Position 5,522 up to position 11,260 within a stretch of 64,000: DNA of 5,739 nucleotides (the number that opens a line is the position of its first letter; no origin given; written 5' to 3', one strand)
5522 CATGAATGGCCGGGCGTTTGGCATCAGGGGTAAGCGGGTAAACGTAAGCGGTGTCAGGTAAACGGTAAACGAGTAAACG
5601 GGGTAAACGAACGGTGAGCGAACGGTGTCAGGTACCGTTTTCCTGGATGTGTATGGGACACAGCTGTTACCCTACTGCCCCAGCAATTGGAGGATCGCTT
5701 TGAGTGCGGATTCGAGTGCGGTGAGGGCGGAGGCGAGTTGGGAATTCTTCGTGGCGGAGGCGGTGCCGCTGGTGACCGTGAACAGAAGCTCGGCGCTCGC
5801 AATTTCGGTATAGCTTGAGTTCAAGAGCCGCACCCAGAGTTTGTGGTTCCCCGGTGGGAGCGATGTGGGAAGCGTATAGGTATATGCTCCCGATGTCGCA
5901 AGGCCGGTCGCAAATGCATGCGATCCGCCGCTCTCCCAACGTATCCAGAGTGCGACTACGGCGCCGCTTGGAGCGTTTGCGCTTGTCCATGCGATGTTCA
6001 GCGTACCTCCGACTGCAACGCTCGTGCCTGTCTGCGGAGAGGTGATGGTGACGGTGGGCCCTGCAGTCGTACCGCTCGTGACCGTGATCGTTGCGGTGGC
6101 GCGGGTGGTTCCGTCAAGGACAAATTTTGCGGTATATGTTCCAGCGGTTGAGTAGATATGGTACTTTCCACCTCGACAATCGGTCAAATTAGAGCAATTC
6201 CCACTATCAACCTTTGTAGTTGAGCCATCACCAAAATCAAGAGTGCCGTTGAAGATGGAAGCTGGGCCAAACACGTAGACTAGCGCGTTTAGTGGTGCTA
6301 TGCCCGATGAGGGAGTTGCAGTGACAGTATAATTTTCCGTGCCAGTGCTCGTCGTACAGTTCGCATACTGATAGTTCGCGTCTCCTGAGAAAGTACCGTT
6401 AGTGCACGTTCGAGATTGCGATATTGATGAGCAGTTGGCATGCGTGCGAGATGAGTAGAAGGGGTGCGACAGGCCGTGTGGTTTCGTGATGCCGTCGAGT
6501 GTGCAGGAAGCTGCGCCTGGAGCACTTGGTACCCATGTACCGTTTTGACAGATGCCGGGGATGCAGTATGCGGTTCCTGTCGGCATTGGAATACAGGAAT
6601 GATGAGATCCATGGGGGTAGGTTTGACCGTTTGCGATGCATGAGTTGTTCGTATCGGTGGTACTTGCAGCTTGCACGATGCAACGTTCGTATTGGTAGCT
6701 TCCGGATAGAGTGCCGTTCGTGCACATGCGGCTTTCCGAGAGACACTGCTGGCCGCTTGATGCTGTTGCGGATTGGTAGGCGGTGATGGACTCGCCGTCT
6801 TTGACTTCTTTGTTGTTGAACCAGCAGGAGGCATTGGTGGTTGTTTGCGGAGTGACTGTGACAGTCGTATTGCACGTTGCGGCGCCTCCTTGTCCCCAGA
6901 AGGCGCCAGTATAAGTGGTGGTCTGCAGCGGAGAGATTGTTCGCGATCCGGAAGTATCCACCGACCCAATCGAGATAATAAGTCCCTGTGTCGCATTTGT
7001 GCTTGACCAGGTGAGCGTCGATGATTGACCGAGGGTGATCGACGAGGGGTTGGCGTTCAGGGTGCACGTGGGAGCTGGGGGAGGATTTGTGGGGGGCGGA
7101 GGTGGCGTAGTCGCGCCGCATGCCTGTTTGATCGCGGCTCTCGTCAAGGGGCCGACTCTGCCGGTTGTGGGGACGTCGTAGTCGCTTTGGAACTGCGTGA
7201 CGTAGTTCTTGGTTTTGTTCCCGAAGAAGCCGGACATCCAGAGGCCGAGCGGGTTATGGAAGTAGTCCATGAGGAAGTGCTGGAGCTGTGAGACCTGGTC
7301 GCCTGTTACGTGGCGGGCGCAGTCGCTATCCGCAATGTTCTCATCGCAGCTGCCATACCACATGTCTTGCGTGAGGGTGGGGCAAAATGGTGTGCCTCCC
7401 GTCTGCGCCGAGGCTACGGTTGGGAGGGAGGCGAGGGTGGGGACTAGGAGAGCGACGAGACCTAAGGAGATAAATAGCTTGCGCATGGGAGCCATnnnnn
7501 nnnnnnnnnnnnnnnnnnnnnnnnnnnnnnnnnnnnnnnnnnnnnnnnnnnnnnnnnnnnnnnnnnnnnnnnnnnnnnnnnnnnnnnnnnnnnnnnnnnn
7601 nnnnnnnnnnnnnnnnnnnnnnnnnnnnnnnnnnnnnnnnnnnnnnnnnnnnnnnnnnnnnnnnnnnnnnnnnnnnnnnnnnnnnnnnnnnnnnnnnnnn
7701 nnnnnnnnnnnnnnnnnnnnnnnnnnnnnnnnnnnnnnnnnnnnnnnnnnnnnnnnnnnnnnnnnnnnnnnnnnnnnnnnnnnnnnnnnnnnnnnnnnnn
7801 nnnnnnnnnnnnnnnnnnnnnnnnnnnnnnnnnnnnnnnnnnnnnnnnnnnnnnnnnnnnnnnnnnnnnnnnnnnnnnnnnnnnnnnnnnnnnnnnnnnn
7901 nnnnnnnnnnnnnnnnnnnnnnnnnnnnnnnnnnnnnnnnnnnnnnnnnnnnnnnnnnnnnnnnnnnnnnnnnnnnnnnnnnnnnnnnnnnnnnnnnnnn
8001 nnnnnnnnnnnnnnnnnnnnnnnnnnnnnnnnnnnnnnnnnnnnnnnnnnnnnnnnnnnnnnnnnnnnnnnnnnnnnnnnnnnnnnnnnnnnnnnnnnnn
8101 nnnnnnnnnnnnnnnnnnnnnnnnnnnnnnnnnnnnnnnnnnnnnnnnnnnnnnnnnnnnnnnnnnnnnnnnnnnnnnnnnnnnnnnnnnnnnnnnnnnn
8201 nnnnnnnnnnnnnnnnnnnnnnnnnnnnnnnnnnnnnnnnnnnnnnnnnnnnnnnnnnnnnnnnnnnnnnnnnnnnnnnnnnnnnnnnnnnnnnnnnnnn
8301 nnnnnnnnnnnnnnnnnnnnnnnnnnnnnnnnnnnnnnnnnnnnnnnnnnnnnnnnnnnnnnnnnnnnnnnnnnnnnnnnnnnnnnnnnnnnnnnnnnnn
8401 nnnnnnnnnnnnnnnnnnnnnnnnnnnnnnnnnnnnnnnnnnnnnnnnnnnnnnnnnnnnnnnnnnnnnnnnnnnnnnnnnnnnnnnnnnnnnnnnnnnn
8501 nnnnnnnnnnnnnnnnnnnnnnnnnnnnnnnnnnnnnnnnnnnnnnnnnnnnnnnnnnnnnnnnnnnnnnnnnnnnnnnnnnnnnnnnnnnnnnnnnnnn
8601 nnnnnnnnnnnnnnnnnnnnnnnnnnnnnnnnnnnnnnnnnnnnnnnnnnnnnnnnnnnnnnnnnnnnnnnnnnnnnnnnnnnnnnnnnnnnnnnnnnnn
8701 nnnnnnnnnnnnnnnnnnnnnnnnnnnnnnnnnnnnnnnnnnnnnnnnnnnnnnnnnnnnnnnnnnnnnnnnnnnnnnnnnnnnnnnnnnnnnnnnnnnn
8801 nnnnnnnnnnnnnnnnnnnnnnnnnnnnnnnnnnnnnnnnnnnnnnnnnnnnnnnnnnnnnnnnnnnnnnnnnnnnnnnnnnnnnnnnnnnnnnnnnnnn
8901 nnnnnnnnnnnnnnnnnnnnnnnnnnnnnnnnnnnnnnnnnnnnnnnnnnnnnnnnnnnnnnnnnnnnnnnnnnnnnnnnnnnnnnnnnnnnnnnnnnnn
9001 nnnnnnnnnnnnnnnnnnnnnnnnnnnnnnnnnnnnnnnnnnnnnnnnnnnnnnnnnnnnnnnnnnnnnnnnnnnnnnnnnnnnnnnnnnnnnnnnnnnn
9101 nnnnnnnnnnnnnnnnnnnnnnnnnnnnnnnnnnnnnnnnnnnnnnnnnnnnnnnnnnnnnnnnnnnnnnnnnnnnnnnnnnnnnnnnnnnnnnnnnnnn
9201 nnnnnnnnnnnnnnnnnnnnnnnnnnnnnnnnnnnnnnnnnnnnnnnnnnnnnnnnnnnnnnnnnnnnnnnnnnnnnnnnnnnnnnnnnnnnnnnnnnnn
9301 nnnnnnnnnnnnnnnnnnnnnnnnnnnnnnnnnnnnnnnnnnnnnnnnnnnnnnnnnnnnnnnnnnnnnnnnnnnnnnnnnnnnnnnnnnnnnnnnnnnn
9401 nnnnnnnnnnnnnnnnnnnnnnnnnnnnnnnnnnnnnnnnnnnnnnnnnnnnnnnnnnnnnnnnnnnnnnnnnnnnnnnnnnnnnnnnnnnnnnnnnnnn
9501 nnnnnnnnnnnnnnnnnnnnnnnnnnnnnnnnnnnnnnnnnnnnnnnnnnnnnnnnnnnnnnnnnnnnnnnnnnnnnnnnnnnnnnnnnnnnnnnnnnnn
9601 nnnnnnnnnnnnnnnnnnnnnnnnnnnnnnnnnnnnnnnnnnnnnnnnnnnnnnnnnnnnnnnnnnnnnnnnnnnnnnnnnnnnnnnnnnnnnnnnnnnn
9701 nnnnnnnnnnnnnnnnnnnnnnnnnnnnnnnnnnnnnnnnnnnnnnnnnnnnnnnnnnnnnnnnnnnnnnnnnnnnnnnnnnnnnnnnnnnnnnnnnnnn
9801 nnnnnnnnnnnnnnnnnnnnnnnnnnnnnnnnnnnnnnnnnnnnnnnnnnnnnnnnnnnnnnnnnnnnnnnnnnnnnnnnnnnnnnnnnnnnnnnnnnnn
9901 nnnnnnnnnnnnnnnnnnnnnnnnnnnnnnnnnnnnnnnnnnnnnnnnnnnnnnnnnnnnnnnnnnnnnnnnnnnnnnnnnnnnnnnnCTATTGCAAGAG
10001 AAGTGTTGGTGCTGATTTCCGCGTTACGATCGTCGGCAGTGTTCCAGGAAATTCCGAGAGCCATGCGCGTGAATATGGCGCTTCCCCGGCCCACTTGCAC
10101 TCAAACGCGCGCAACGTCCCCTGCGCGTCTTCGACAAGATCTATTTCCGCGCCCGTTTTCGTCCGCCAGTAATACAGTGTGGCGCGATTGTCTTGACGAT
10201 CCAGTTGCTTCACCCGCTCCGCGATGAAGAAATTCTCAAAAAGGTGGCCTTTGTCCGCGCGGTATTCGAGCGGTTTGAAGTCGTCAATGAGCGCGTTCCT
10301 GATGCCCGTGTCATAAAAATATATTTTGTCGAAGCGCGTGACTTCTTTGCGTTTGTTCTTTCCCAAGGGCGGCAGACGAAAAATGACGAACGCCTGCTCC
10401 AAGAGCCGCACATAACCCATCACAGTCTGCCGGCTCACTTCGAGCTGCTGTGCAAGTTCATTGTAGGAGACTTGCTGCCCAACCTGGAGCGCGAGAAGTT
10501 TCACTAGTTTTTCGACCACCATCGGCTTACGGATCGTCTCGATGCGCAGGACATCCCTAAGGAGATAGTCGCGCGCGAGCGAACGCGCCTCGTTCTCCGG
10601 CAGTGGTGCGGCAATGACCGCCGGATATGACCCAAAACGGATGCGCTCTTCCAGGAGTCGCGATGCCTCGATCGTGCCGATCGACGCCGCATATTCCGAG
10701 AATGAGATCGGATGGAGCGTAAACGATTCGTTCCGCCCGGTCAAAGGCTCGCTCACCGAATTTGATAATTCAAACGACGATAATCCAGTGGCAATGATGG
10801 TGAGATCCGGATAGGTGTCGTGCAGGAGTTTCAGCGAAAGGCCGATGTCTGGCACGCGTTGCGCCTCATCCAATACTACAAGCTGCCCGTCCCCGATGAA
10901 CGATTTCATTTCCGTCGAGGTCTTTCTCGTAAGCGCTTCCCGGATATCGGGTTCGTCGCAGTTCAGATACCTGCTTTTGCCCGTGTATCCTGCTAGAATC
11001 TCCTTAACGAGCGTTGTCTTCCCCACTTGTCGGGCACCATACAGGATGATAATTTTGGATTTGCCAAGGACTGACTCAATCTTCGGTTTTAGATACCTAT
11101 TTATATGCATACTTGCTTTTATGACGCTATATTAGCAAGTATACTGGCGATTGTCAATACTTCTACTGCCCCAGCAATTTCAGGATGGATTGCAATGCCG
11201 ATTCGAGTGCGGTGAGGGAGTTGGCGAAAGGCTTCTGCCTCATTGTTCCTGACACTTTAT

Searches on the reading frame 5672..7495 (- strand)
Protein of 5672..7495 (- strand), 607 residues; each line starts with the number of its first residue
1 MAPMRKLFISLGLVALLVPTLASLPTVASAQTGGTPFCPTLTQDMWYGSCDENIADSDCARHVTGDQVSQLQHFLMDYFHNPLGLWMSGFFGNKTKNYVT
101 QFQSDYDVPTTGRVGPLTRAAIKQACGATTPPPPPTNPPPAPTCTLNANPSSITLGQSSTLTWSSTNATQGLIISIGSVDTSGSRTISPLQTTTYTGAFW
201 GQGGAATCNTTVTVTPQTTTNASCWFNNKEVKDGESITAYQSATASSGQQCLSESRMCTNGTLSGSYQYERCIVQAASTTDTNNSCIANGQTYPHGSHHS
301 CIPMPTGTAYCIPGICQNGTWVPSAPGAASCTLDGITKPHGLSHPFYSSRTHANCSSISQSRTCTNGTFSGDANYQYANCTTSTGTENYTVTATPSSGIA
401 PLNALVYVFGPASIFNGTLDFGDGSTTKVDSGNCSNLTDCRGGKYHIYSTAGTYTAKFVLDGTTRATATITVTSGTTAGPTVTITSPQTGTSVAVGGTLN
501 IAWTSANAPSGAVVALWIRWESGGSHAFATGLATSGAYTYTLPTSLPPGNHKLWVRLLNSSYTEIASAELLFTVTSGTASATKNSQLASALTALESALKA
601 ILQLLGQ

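Call 27: search_protein_families(library=pfam, proteins=[window:5672-7495:-], max_evalue=0.001)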
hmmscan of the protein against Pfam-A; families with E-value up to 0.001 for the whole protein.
window:5672-7495:- (607 aa): 3 families
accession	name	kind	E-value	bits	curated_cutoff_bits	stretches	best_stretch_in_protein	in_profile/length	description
PF01471.23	PG_binding_1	-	2.2e-08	34.6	23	1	64-122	1-57/57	Putative peptidoglycan binding domain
PF17957.7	Big_7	-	1.3e-06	29.4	24.1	1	480-553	1-68/70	Bacterial Ig domain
PF10342.15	Kre9_KNH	-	0.00012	23.1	24.6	1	486-561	1-79/94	Kre9/KNH-like N-terminal Ig-like domain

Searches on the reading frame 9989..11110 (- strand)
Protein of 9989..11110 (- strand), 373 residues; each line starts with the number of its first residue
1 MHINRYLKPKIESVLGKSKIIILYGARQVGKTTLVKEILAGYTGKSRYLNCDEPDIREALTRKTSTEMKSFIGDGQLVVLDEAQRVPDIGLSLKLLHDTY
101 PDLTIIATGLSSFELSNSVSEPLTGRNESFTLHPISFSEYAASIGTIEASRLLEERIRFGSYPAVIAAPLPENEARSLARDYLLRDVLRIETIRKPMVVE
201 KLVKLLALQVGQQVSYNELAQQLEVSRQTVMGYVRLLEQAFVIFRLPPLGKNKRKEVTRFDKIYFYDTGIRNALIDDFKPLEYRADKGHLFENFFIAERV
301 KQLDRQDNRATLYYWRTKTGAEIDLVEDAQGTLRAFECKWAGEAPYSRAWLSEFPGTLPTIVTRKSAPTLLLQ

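Call 27: search_protein_families(library=pfam, proteins=[window:9989-11110:-], max_evalue=0.001)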
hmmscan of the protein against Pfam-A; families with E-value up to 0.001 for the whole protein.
window:9989-11110:- (373 aa): 5 families
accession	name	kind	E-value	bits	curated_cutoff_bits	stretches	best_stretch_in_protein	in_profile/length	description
PF13635.12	DUF4143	-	9.5e-42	142.9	28.1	1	185-340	2-159/160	Domain of unknown function (DUF4143)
PF13173.12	AAA_14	-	2.6e-29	102.3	27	1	18-140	2-128/129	AAA domain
PF08279.18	HTH_11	-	1.1e-06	28.9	25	1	200-241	3-43/55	HTH domain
PF00392.27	GntR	-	0.00058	19.9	27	0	206-245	16-56/64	Bacterial regulatory proteins, gntR family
PF13191.12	AAA_16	-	0.00077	20.4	32.6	0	16-53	22-62/167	AAA ATPase domain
